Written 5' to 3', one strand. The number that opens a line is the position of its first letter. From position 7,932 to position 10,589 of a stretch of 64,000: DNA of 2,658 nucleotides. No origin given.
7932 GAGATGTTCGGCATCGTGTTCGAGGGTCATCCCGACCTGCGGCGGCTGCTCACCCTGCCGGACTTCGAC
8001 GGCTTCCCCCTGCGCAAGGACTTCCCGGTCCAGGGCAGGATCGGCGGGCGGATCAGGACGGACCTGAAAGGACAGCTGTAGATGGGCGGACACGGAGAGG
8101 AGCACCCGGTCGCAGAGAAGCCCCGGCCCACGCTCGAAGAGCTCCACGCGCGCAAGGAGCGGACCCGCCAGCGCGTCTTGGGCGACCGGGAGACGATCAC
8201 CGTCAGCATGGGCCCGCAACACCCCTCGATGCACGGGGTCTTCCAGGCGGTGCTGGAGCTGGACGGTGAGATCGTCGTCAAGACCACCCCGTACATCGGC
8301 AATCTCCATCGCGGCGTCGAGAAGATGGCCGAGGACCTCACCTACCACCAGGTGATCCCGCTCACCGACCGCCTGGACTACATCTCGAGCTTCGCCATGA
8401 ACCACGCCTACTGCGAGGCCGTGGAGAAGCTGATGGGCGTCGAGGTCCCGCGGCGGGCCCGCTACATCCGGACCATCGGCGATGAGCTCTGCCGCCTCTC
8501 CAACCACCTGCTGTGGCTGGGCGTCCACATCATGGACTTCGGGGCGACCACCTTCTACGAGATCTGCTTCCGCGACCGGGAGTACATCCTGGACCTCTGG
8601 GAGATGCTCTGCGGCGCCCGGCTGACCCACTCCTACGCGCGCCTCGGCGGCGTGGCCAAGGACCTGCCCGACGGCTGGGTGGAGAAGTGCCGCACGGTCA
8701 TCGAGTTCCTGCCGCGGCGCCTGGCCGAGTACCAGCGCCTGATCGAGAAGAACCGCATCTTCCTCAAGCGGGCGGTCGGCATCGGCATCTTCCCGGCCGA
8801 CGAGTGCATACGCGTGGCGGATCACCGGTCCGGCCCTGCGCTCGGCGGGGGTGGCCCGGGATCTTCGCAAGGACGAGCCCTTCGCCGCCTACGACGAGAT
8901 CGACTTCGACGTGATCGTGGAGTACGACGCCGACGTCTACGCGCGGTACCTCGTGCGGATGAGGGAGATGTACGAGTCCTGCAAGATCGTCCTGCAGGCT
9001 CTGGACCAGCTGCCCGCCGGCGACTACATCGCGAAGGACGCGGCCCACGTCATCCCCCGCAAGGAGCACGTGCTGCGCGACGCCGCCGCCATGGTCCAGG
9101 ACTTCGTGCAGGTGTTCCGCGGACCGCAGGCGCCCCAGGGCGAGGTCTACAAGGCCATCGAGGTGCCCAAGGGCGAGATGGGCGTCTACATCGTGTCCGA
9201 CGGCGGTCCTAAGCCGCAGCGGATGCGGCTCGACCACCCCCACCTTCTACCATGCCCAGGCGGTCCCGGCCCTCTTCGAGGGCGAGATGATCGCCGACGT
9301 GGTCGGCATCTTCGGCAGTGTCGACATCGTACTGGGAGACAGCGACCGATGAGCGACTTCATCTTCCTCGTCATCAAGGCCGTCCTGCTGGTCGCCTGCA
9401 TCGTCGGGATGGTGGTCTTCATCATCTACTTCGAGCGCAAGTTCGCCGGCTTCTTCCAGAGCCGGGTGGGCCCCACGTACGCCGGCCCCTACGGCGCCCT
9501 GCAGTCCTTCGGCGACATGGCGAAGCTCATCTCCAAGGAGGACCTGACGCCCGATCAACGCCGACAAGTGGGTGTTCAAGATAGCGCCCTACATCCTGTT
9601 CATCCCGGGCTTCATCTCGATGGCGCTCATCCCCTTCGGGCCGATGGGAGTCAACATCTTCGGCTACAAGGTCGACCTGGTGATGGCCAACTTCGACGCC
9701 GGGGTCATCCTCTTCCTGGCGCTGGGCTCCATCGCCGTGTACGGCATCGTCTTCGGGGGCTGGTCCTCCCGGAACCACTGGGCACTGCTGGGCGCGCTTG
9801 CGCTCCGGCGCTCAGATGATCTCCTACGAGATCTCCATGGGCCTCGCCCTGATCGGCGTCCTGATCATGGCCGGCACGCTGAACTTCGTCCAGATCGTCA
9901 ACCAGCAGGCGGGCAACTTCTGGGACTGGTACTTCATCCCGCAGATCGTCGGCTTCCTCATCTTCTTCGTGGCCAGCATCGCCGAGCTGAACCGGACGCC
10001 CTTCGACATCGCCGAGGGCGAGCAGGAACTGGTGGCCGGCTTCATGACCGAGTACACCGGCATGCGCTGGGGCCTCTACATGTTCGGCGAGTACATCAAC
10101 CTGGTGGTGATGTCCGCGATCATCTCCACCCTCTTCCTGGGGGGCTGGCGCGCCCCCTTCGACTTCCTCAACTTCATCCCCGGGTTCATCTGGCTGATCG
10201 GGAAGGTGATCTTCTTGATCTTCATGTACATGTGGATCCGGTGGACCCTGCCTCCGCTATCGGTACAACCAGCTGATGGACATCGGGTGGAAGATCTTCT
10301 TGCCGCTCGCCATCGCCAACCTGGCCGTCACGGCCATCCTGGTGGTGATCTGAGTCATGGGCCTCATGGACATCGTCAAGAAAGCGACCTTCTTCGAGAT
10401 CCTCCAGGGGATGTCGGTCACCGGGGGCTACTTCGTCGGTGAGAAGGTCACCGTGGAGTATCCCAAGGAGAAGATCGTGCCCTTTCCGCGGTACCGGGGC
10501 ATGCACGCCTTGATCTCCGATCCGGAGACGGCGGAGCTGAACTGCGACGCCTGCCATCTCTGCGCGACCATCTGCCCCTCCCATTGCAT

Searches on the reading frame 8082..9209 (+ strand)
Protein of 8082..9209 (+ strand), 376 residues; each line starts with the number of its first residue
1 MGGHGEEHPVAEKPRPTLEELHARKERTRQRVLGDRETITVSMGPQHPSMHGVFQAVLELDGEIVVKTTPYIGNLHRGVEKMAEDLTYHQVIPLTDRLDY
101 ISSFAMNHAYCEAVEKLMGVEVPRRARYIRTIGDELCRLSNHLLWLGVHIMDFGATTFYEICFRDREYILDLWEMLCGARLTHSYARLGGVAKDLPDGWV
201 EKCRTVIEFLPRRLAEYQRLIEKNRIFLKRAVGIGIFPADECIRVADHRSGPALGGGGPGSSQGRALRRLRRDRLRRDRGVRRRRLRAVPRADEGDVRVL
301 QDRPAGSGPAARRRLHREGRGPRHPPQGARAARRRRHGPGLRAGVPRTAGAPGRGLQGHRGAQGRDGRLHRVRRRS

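Call 48: search_protein_families(library=pfam, proteins=[window:8082-9209:+], max_evalue=0.00001)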
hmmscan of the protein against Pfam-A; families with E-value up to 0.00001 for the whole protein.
window:8082-9209:+ (376 aa): 1 family
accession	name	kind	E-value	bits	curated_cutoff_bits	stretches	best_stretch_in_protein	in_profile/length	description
PF00346.24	Complex1_49kDa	-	8.7e-30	104.1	24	1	152-256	1-103/271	Respiratory-chain NADH dehydrogenase, 49 Kd subunit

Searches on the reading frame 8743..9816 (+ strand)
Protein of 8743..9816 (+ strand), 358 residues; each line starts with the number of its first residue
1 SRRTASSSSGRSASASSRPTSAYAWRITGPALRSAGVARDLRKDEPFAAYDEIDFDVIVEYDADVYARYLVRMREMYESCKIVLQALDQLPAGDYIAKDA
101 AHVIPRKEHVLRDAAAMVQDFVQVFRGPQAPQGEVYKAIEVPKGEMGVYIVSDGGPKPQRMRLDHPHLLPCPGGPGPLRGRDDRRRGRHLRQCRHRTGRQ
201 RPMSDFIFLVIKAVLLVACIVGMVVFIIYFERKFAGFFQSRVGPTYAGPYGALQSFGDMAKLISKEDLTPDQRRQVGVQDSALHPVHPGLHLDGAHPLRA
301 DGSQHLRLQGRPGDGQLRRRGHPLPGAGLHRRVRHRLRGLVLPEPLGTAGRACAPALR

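Call 48: search_protein_families(library=pfam, proteins=[window:8743-9816:+], max_evalue=0.00001)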
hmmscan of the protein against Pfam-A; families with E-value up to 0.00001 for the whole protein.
window:8743-9816:+ (358 aa): 2 families
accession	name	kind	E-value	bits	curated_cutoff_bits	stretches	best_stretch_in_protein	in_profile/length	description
PF00346.24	Complex1_49kDa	-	6.8e-52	176.6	24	1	20-166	89-235/271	Respiratory-chain NADH dehydrogenase, 49 Kd subunit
PF00146.26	NADHdh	-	6.4e-17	62.3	27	1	211-275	1-65/298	NADH dehydrogenase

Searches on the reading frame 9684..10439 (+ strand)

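Call 48: search_protein_families(library=pfam, proteins=[window:9684-10439:+], max_evalue=0.00001)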
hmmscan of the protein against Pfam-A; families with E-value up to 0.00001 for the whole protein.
window:9684-10439:+ (252 aa): 1 family
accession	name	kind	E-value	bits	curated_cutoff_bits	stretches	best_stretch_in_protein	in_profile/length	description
PF00146.26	NADHdh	-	4.1e-58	197.5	27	1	39-191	130-272/298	NADH dehydrogenase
